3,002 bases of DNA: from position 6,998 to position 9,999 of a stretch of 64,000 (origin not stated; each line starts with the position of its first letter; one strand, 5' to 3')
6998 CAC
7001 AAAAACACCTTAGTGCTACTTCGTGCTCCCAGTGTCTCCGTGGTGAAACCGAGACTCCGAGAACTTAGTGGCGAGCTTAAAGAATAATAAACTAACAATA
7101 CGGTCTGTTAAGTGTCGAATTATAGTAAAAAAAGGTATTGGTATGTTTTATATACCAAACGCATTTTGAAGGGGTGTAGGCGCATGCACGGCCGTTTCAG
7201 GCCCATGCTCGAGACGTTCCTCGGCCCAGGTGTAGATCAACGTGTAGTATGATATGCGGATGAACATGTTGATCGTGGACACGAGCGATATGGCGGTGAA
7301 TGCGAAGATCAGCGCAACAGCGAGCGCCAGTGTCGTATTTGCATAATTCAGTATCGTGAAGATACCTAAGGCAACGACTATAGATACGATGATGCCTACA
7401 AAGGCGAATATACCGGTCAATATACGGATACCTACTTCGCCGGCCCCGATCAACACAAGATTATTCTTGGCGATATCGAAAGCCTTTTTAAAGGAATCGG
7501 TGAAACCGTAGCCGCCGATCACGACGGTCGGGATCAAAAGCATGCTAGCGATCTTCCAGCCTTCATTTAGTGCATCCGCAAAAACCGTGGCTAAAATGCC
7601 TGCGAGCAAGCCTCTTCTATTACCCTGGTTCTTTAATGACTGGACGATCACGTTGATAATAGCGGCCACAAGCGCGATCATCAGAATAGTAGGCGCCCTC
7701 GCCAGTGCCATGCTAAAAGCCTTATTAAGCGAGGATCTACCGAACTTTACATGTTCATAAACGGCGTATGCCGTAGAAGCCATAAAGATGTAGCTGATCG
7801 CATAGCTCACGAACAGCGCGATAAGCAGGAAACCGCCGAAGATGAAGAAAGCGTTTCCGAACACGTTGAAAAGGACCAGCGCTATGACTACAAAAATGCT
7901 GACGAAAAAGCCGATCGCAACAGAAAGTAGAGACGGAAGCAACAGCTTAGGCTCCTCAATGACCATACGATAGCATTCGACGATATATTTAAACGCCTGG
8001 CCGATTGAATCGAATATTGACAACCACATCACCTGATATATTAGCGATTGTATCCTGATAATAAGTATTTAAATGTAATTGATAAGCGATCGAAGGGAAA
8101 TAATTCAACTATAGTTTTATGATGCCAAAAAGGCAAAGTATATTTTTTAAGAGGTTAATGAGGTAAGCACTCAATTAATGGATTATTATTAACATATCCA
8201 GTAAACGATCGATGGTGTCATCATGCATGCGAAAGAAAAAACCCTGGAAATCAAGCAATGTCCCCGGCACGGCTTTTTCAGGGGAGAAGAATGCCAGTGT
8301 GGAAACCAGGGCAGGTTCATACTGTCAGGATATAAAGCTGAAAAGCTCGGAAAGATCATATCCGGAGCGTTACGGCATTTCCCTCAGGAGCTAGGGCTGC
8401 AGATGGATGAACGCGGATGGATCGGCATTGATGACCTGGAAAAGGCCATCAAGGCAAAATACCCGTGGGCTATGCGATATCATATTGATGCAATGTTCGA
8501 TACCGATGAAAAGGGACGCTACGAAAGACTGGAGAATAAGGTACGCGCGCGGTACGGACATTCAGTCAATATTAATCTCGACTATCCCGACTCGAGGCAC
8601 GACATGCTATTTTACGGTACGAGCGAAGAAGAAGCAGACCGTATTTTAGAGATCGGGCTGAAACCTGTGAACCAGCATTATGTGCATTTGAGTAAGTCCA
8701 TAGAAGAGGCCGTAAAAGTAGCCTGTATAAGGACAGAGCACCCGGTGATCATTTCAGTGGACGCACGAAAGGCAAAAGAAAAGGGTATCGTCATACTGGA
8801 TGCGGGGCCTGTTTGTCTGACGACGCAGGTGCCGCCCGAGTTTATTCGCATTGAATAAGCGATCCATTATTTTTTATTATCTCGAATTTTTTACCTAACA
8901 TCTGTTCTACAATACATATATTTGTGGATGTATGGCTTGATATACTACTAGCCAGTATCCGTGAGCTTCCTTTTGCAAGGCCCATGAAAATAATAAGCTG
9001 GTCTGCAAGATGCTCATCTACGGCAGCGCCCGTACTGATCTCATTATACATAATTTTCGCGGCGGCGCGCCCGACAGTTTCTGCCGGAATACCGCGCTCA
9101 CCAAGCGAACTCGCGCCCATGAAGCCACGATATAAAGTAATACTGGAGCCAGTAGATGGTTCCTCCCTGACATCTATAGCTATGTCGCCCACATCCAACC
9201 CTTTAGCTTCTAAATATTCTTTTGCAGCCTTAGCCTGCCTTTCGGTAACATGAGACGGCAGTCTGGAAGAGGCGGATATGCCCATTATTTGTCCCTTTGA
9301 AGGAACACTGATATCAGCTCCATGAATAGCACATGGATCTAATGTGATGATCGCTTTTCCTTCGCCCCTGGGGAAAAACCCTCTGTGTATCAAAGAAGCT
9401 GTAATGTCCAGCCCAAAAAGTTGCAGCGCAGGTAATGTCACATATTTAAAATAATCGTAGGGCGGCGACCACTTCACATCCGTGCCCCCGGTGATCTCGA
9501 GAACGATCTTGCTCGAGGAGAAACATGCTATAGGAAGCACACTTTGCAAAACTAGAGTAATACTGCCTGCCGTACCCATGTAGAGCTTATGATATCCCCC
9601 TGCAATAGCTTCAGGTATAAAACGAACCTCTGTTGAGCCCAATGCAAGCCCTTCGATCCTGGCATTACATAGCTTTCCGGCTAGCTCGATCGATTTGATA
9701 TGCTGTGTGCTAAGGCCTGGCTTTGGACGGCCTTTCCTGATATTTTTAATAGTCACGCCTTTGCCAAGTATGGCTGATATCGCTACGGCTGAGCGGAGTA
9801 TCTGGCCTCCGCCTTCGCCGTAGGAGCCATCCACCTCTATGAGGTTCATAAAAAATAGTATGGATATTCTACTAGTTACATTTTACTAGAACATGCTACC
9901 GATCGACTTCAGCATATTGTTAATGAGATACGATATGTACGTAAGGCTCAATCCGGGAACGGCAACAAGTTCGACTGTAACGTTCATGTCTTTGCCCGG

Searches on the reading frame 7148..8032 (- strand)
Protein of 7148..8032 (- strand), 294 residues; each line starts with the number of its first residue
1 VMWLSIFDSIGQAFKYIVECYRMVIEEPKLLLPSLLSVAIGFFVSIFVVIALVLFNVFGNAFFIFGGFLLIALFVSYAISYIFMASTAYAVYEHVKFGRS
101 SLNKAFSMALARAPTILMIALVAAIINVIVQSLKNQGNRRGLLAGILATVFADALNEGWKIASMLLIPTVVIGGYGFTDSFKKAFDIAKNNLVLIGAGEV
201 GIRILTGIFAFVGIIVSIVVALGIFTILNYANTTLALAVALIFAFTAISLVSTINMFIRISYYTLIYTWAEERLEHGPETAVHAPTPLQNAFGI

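Call 9: search_protein_families(library=pfam, proteins=[window:7148-8032:-])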
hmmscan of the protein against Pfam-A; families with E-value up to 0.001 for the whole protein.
window:7148-8032:- (294 aa): 1 family
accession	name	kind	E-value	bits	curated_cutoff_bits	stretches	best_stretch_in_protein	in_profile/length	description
PF19656.5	DUF6159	-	2.9e-10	40.8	27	1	71-271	5-198/204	Family of unknown function (DUF6159)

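Call 12: find_encoding_contigs(protein=window:7148-8032:-, flank=10000, max_places=10)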
Protein window:7148-8032:- (294 aa): no gene with exactly this product is on record in the collection.

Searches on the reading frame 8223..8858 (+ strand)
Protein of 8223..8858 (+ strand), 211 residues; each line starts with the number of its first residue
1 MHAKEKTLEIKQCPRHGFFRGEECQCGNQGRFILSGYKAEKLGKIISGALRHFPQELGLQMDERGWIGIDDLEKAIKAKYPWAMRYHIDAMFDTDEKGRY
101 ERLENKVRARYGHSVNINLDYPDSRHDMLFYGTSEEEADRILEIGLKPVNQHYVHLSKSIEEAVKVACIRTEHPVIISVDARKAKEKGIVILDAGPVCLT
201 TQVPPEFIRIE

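Call 9: search_protein_families(library=pfam, proteins=[window:8223-8858:+])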
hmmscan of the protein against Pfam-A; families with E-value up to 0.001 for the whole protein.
window:8223-8858:+ (211 aa): 1 family
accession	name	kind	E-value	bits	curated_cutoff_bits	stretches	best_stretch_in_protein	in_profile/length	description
PF01885.22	PTS_2-RNA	-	2e-29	103.3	26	1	40-192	4-166/177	RNA 2'-phosphotransferase, Tpt1 / KptA family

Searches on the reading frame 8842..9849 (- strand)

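Call 9: search_protein_families(library=pfam, proteins=[window:8842-9849:-])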
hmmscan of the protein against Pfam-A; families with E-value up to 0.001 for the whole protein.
window:8842-9849:- (335 aa): 2 families
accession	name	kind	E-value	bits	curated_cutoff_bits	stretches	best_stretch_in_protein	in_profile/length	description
PF01137.26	RTC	-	7.6e-78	261.1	27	1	10-324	1-221/221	RNA 3'-terminal phosphate cyclase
PF05189.18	RTC_insert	-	4.7e-14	53.1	23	1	187-272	8-102/102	RNA 3'-terminal phosphate cyclase (RTC), insert domain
